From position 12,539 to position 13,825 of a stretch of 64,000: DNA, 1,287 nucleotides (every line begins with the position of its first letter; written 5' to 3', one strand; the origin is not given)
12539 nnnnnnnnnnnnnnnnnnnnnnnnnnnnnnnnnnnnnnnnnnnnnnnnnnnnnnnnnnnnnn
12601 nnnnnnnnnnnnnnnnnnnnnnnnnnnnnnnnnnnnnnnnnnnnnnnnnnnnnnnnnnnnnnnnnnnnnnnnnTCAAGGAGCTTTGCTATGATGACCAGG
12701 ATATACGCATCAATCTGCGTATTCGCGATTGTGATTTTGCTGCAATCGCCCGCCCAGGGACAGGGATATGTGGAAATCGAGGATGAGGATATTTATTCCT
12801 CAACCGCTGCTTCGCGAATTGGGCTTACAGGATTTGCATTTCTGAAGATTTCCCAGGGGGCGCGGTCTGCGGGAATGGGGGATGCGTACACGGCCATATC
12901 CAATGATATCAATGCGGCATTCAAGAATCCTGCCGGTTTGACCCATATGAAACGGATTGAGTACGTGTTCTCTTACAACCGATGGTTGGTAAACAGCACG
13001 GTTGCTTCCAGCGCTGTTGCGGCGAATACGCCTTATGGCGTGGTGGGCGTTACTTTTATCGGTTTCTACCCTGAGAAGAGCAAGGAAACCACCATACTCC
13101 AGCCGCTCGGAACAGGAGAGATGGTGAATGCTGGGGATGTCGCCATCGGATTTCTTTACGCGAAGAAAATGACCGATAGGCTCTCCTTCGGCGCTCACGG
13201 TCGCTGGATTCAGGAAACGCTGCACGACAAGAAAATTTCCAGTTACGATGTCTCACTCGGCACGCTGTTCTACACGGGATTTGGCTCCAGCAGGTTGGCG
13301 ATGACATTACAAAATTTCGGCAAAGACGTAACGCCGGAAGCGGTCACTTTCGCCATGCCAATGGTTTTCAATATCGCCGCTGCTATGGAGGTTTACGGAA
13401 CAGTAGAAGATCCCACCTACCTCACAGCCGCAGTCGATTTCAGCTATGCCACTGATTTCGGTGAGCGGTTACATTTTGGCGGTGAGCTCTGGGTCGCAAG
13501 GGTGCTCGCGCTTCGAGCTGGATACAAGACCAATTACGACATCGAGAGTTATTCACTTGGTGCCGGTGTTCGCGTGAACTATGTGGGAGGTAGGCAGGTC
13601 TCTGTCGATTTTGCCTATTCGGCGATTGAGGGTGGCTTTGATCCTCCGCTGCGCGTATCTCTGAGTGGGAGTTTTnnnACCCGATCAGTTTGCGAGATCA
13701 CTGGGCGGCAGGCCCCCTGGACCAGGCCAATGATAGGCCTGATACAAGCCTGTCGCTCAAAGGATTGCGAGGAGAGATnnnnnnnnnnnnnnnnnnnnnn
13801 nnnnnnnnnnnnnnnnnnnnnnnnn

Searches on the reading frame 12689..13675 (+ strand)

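Call 54: search_protein_families(library=pfam, proteins=[window:12689-13675:+], max_evalue=0.0001)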
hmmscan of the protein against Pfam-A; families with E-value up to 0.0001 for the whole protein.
window:12689-13675:+ (329 aa): 0 families

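Call 72: search_protein_families(library=ncbifam, proteins=[window:12689-13675:+], max_evalue=0.00001)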
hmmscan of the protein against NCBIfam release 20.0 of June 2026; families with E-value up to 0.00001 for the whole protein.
window:12689-13675:+ (329 aa): 4 families
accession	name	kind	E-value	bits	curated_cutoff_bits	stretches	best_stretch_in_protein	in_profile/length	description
NF033709.1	PorV_fam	subfamily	3.5e-42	145.1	90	1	47-326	2-323/326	PorV/PorQ family protein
NF033711.1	T9SS_PorQ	equivalog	5.3e-16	58.6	220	1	42-216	19-193/335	type IX secretion system protein PorQ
NF033710.1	T9SS_OM_PorV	equivalog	9.5e-14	51.3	250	1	40-184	17-165/367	type IX secretion system outer membrane channel protein PorV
NF052325.1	PorVQ2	equivalog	1.2e-08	34.3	325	1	51-171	29-160/354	putative type IX sorting system protein PorV2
